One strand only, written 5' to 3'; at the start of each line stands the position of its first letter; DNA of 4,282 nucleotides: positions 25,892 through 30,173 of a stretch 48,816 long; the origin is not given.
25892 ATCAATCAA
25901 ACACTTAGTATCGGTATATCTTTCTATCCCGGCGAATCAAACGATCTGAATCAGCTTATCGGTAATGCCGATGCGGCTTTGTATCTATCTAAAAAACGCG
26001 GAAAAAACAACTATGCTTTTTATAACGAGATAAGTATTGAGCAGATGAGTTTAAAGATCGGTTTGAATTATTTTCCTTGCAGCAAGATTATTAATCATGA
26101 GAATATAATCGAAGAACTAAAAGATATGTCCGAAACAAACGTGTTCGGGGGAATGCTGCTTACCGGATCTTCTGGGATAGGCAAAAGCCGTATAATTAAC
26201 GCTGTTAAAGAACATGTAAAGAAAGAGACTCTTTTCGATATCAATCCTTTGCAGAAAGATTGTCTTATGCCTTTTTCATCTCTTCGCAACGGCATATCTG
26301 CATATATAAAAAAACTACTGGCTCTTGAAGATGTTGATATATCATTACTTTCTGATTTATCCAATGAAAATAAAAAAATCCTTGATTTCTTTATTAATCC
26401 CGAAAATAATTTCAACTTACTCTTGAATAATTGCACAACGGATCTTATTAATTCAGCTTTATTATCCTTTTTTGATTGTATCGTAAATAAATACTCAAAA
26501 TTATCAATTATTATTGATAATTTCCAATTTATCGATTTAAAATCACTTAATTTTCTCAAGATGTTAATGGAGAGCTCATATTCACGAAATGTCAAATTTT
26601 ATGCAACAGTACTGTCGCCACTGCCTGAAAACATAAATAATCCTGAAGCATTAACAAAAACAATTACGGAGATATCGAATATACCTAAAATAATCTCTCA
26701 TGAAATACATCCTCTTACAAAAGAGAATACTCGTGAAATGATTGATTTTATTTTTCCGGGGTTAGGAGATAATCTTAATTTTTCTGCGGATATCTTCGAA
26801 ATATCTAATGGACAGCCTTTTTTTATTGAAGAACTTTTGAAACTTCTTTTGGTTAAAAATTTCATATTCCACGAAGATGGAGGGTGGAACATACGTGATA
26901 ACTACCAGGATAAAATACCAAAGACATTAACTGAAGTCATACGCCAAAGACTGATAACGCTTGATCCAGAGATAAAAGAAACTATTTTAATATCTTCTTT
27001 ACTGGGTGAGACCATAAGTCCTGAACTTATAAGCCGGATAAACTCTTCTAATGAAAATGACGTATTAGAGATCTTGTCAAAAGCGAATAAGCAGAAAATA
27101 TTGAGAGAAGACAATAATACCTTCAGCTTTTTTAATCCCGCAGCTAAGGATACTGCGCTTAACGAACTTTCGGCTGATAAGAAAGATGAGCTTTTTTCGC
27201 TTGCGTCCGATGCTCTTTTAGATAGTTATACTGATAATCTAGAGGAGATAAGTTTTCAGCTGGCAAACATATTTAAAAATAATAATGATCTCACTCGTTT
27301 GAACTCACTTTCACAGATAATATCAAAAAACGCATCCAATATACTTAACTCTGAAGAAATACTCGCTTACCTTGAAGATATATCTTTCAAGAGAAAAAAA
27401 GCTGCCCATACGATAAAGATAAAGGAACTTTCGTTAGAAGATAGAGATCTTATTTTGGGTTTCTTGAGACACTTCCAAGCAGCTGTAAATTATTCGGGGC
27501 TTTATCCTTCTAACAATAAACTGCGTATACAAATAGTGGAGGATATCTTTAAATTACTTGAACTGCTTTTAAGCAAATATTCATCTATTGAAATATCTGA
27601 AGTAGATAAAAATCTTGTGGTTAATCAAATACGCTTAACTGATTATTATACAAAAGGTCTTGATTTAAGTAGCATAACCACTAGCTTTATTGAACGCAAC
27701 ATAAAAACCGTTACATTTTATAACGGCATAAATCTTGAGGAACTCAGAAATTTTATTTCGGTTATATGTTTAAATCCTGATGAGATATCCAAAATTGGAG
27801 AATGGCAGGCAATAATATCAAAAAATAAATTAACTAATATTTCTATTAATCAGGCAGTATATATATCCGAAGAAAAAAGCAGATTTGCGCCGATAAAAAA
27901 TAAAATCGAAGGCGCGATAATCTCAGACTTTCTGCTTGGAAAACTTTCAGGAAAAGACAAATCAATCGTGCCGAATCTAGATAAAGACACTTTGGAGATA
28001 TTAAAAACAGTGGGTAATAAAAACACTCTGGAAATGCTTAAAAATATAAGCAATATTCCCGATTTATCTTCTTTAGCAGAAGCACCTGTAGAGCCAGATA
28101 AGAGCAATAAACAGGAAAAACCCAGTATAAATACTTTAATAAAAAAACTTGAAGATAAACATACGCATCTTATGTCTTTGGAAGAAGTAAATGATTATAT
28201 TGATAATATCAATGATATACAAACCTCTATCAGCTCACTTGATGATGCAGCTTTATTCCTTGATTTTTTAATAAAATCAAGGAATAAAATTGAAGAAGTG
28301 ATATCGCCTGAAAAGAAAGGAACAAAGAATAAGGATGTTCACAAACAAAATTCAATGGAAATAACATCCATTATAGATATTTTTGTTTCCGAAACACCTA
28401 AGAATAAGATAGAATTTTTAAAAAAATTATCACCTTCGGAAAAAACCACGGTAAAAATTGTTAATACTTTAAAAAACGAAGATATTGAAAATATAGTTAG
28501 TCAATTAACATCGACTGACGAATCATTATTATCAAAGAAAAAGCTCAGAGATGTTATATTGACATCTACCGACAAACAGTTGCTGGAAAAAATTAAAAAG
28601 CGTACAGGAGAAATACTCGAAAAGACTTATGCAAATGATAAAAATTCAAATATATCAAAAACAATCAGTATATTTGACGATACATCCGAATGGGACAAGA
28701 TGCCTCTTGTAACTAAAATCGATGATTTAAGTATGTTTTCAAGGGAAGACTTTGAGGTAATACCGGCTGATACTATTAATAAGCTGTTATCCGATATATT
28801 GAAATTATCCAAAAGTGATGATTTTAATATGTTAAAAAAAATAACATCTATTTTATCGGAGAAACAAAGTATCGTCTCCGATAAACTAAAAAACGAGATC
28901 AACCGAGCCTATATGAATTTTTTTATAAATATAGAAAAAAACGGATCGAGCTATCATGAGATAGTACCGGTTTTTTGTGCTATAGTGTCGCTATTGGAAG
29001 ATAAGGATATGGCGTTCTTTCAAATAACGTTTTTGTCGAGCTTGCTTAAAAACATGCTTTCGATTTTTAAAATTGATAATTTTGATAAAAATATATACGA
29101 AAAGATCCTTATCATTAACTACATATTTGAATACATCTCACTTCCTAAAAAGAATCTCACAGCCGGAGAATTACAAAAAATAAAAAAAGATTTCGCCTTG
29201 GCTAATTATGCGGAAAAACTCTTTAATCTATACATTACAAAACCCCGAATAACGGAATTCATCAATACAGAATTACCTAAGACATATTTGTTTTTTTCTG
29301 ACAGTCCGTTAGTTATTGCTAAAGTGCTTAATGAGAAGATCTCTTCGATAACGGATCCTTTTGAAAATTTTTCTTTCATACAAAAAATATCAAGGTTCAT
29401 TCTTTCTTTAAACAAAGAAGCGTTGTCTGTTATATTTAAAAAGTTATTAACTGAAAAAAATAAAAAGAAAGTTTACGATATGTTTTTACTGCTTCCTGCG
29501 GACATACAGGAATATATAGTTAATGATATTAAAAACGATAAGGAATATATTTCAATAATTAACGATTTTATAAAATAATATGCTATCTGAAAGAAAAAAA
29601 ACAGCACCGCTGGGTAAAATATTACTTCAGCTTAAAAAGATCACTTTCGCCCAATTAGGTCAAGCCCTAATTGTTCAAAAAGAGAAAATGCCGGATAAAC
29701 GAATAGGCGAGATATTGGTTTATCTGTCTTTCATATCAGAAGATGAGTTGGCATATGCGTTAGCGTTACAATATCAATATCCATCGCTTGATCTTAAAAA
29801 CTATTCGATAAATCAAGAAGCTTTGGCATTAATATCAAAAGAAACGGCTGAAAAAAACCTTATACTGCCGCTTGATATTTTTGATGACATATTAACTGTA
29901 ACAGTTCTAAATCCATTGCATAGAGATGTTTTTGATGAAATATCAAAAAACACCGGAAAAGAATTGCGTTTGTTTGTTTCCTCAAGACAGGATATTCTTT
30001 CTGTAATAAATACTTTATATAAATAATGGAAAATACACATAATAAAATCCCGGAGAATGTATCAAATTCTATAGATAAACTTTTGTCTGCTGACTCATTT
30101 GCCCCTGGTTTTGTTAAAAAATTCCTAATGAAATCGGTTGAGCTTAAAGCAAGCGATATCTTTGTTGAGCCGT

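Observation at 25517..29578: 1353-aa GGDEF-STAND fusion: a diguanylate-cyclase domain attached to an AAA_16-type P-loop NTPase and about 900 aa of unknown helical sequence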

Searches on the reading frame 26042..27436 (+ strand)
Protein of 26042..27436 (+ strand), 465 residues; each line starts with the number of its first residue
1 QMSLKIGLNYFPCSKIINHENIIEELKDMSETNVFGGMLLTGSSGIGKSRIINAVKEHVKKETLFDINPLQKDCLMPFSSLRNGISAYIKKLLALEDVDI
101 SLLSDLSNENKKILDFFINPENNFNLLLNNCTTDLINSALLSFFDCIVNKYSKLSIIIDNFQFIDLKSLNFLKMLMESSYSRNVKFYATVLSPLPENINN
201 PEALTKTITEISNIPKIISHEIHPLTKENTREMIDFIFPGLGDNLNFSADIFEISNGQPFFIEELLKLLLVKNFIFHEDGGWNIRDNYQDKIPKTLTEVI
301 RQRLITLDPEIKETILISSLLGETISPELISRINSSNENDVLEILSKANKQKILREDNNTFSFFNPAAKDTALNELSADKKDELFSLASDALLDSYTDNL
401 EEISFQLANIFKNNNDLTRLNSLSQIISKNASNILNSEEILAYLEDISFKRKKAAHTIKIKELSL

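Call 42: find_related_loci(query=A4, collection=genome_contigs, flank=7000)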
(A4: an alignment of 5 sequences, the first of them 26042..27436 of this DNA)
Query A4 (465 aa) in genome_contigs; peptide patterns used: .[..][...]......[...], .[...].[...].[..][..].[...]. (x = any residue, [..] = any of these).
600 stretches matched a pattern (row limit reached: there are more); 248 encode a relative of the query (tblastn E <= 1e-3); the best 80 are kept; 80 distinct loci.
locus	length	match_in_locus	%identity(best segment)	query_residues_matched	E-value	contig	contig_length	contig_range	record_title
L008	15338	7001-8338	24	8-436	6e-29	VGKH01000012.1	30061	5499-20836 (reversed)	MAG: Candidatus Omnitrophota bacterium isolate K_DeepCast_250m_m2_027 K_DeepCast_250m_m2_027_Ga0194125_10002548, whole g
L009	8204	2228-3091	24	154-436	5e-26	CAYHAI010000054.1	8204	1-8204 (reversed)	MAG TPA_asm: uncultured Planctomycetales bacterium isolate ERP119294_co2_437 genome assembly, contig: k141_3085052, whol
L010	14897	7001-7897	23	139-443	1e-20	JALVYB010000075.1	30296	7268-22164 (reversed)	MAG: candidate division WOR-3 bacterium isolate M10_metabat2_scaf2bin.168 M10_NODE_533_length_30296_cov_5.724883, whole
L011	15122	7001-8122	23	38-416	2e-20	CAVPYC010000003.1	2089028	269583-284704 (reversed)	MAG: uncultured Chloroflexia bacterium isolate MFD09964.bin.2.1 genome assembly, contig: contig_4546, whole genome shotg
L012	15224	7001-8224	22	39-443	6e-19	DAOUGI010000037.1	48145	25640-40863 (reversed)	MAG TPA_asm: Anaerolineae bacterium isolate R44_137 k83_993488, whole genome shotgun sequence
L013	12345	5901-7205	22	14-445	6e-18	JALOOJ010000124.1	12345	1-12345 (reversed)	MAG: Anaerolineae bacterium isolate Prado100 scaffold_8037, whole genome shotgun sequence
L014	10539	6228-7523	21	13-443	8e-18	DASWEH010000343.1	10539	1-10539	MAG TPA_asm: Anaerolineales bacterium isolate SMAG_U2757 k141_144971, whole genome shotgun sequence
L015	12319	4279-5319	20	16-376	1e-16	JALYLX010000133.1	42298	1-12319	MAG: Chloroflexota bacterium isolate AFD bin50 SD1486_k127_55629, whole genome shotgun sequence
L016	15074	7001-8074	20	28-396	2e-16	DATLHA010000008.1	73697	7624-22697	MAG TPA_asm: Acidimicrobiales bacterium isolate SMAG_U13628 k141_262124, whole genome shotgun sequence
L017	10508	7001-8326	21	4-439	6e-17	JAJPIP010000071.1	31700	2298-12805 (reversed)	MAG: Proteobacteria bacterium isolate Centralia_MAG_338 k107_13679400, whole genome shotgun sequence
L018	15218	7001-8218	22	12-406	7e-16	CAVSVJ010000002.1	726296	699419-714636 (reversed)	MAG: uncultured Solirubrobacterales bacterium isolate MFD05841.bin.2.123 genome assembly, contig: contig_30063, whole ge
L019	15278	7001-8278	21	12-439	1e-15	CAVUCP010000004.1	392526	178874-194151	MAG: uncultured Solirubrobacteraceae bacterium isolate MFD01689.bin.2.66 genome assembly, contig: contig_27814, whole ge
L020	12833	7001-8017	22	42-392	2e-15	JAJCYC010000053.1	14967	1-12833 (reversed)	MAG: Pseudonocardia sp. isolate OFTM335 OFTM335_52, whole genome shotgun sequence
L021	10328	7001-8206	20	22-403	6e-15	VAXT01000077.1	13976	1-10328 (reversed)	MAG: Actinobacteria bacterium isolate AC_39 14_1009_02_40cm_scaffold_8895, whole genome shotgun sequence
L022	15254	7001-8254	19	8-413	7e-15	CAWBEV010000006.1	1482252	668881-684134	MAG: uncultured Actinomycetes bacterium isolate MFD02809.bin.2.10 genome assembly, contig: contig_67431, whole genome sh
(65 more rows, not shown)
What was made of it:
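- Tried and rejected: With A4 it used the generic Walker A pattern and returned mostly unrelated AAA_16 proteins from Actinomycetota and Chloroflexota (call 42).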

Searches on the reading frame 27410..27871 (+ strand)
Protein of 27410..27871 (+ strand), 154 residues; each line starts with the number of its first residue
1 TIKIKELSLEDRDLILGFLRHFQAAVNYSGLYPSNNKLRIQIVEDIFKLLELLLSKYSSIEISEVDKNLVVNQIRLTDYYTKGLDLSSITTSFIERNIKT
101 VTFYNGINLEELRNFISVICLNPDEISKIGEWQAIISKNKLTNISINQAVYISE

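Call 59: search_protein_families(library=pfam, alignment_id=A5, max_evalue=5)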
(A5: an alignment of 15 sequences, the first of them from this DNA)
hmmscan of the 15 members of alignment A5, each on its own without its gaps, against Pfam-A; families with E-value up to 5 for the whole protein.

A. member 1, seq(147 aa): 0 families

B. families by the number of members that match (of 15 scanned): 15 families
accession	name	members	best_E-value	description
PF12181.14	MogR_DNAbind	2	0.035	DNA binding domain of the motility gene repressor (MogR)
PF11417.13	Inhibitor_G39P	2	0.062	Loader and inhibitor of phage G40P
PF21014.2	Slowpoke_C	1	0.016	Ca2+-activated K+ channel Slowpoke, TrkA_C like domain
PF12691.13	Phage_tail_terminator_6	1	0.017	Bacteriophage tail terminator protein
PF09987.14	DUF2226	1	0.031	Uncharacterized protein conserved in archaea (DUF2226)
PF02837.24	Glyco_hydro_2_N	1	0.061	Glycosyl hydrolases family 2, sugar binding domain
PF18403.7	Thioredoxin_15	1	0.062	Thioredoxin-like domain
PF16717.10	RAC_head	1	0.063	Ribosome-associated complex head domain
PF21095.3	CarD_C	1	0.1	CarD, C-terminal domain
PF03979.19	Sigma70_r1_1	1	0.13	Sigma-70 factor, region 1.1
PF06475.18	Glycolipid_bind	1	0.15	Putative glycolipid-binding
PF03557.20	Bunya_G1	1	0.16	Bunyavirus glycoprotein G1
PF07997.16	DUF1694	1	0.17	Protein of unknown function (DUF1694)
PF17241.8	Retrotran_gag_4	1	0.23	Ty5 Gag N-terminal region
PF08103.16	Antimicrobial_8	1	0.36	Uperin family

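Call 60: search_solved_structures(query=A5, max_evalue=10, show_alignments=2)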
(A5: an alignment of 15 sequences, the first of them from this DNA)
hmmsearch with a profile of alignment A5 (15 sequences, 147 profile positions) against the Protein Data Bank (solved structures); distinct sequences matched with E-value up to 10: 6.
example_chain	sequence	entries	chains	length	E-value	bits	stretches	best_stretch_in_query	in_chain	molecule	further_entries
4zv6_B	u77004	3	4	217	0.0063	19.4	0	78-110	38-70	Octarellin V.1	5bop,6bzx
8ywh_A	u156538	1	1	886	0.0065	19.4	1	41-141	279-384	sCas9 (Compact SaCas9)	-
3hje_A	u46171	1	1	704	0.043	16.7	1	72-123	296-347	704aa long hypothetical glycosyltransferase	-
4v81_D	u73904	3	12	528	0.46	13.4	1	23-111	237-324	T-complex protein 1 subunit delta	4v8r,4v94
5gw4_d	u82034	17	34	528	0.47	13.4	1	23-111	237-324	T-complex protein 1 subunit delta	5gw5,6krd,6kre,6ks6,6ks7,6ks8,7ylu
2co5_A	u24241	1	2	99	1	12.3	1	52-84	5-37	VIRAL PROTEIN F93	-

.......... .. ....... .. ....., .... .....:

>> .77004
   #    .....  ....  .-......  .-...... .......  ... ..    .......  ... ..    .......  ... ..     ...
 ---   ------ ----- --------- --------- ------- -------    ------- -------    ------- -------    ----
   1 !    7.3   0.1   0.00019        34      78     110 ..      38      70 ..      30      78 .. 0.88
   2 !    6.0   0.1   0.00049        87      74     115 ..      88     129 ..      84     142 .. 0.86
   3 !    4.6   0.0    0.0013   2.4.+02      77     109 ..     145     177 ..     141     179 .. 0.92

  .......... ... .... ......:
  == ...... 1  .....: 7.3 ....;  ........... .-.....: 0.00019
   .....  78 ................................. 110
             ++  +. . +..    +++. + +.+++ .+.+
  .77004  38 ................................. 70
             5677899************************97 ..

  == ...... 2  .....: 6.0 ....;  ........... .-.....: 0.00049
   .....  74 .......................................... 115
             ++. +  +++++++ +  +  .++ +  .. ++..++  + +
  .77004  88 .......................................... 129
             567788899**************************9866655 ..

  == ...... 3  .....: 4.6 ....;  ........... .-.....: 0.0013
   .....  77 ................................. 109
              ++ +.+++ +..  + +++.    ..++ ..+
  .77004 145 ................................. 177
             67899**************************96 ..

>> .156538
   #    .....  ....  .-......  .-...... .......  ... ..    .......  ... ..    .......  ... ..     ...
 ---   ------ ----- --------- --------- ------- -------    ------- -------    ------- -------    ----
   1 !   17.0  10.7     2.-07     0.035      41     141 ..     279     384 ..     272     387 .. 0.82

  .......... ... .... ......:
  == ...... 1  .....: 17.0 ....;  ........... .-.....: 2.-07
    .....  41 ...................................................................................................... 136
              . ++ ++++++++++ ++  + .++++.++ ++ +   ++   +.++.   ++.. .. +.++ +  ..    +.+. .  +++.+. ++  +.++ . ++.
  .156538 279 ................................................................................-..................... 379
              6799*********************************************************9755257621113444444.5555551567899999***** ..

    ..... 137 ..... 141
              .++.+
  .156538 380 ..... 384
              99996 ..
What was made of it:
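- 27434..27856 (+): Conserved alpha/beta 'mid domain' of unknown fold family (residues 640-780; invariant P664, N703, E742). No consistent Pfam hit and no credible PDB sequence hit (calls 59, 60).
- Tried and rejected: The mid-domain profile against the PDB gave only chance-level hits, and Pfam gave no consistent hit (calls 59, 60).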

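Call 61: find_homologous_proteins(query=A5, max_evalue=0.001)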
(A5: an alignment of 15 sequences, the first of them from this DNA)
Query A5 (15 sequences): 4105 candidates shared short words with the query, none scored E <= 0.001.
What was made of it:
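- Tried and rejected: With the mid-domain alignment it returned none (call 61).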

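Call 68: predict_structure(alignment_id=A6)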
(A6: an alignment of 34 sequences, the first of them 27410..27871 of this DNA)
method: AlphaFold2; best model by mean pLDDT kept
length: 154 residues; sequences in the alignment: 34
mean_pLDDT: 94.2   pTM: 0.88
mean pLDDT of the five models: 94.2, 93.4, 92.5, 92.4, 91.7
residues with pLDDT >= 90: 135; 70-90: 17; 50-70: 2; < 50: 0
segments of 3 or more residues with pLDDT < 50: none
pLDDT, mean of each block of 10 residues (from residue 1): 87 96 93 93 98 98 97 92 92 97 98 96 94 95 96 74
secondary structure, 60 per line:
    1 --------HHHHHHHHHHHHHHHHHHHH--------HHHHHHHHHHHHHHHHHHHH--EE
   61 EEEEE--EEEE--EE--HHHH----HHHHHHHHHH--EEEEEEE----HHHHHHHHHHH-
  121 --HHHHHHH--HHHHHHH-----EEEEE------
elements in order: H9-28 H37-56 E59-65 E68-71 H78-81 H86-95 E98-104 H109-119 H123-129 H132-138 E144-148
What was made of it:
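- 27434..27856 (+): AF2 pLDDT 94.2, pTM 0.88 (call 68).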

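Call 70: fold_search(model_id=the predicted structure, library=pdb)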
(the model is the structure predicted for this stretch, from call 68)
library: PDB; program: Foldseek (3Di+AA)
matches with E <= 10: 170; with E <= 0.001: 0
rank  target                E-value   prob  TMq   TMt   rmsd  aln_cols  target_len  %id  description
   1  8g9f_C                2.7e-01  0.12  0.20  0.10  15.4       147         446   11  Complete auto-inhibitory complex of Xenopus laevis DNA polymerase alpha-primase (released 2023-04-12)
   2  8v5m_C                3.0e-01  0.12  0.20  0.14  15.4       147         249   11  Tetramer core subcomplex (conformation 1) of Xenopus laevis DNA polymerase alpha-primase (released 2023-12-20)
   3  8g99_C                3.5e-01  0.13  0.20  0.11  13.1       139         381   12  Partial auto-inhibitory complex of Xenopus laevis DNA polymerase alpha-primase (released 2023-04-12)
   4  8v6g_C                3.9e-01  0.10  0.20  0.10  15.7       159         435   12  DNA initiation complex (configuration 1) of Xenopus laevis DNA polymerase alpha-primase (released 2023-12-20)
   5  1orj_D                7.2e-01  0.25  0.28  0.34  14.9       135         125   12  FLAGELLAR EXPORT CHAPERONE (released 2003-09-16)
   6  4eu0                  7.2e-01  0.06  0.17  0.11  15.2       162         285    7  Crystal Structure of PelD 158-CT from Pseudomonas aeruginosa PAO1 (released 2012-07-25)
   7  3k2n_A                8.0e-01  0.06  0.18  0.16  16.4       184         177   10  The crystal structure of sigma-54-dependent transcriptional regulator domain from Chlorobium Tepidum TLS (released 2010-01-19)
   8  4dn0                  1.3e+00  0.06  0.17  0.12  14.4       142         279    8  PelD 156-455 from Pseudomonas aeruginosa PA14 in complex with c-di-GMP (released 2012-05-23)
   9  4dmz_A                1.3e+00  0.03  0.15  0.11  15.2       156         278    9  PelD 156-455 from Pseudomonas aeruginosa PA14, apo form (released 2012-05-23)
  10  8yuf_A                1.6e+00  0.10  0.25  0.28  12.7       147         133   14  Crystal structure of HEPN (Q64A) toxin (released 2025-04-02)
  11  4dmz_B                1.6e+00  0.06  0.19  0.12  14.7       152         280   10  PelD 156-455 from Pseudomonas aeruginosa PA14, apo form (released 2012-05-23)
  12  3iqc_A                1.6e+00  0.18  0.30  0.37  12.6       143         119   10  Crystal structure of FliS from H. pylori (released 2010-06-30)
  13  1orj_A                1.6e+00  0.08  0.24  0.29  15.1       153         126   13  FLAGELLAR EXPORT CHAPERONE (released 2003-09-16)
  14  4g3k_B                1.6e+00  0.06  0.21  0.23  15.1       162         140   14  Crystal structure of a. aeolicus nlh1 gaf domain in an inactive state (released 2013-05-29)
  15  8xeh_B                1.7e+00  0.11  0.27  0.31  12.4       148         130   15  Crystal structure of HEPN-MNT complex (released 2024-12-18)
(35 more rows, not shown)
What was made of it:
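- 27434..27856 (+): Foldseek PDB best E=0.27, TM below 0.35 (call 70).
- Tried and rejected: I rejected these as fold assignments (call 70).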

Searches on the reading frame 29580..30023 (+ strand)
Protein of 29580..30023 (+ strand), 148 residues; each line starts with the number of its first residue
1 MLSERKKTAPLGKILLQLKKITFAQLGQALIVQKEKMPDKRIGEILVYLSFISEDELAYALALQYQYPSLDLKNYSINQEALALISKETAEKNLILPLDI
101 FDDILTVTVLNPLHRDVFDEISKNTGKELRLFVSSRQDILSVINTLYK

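Call 4: search_protein_families(library=pfam, proteins=[window:29580-30023:+], max_evalue=0.01)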
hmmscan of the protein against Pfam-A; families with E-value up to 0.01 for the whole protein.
window:29580-30023:+ (148 aa): 1 family
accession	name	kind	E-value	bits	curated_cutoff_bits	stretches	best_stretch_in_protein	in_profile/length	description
PF05157.20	MshEN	-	1.5e-14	54.2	23.1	1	65-147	1-84/90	MshEN domain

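Call 5: search_protein_families(library=ncbifam, proteins=[window:29580-30023:+], max_evalue=0.01)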
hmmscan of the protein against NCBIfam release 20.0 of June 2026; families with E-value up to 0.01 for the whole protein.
window:29580-30023:+ (148 aa): 6 families
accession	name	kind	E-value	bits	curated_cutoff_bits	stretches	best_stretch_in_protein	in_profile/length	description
TIGR02538.1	type_IV_pilB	equivalog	7e-15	54.6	675.65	1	11-147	2-136/564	type IV-A pilus assembly ATPase PilB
NF012033.0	PRK15489.1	equivalog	1.1e-14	53.5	537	1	8-145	490-625/703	glycosyl transferase family protein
NF008411.1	PRK11234.1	equivalog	5.4e-14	51.5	1170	1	2-145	475-615/723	cyclic di-3',5'-guanylate-activated glycosyltransferase NfrB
NF053729.1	c-di-GMP_motif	domain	1.4e-12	47.2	38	1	10-64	1-53/53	cyclic di-GMP-binding domain-containing protein, MshE-related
TIGR03029.1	EpsG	equivalog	1.2e-08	34.5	313.8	1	9-84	3-76/274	chain length determinant protein tyrosine kinase EpsG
NF053534.1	T4PilAsmATPsTfpB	equivalog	0.0047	15.4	850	1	53-139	64-152/584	type IV pilus assembly ATPase TfpB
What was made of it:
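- On MshEN c-di-GMP receptor domain (neighbour gene 29580-30026): NF053729 scores 47.2 bits against a cutoff of 38 (call 5).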

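Call 52: search_protein_families(library=padloc, proteins=[window:29580-30023:+], max_evalue=0.01)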
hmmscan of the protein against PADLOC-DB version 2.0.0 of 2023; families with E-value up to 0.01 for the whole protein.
window:29580-30023:+ (148 aa): 0 families
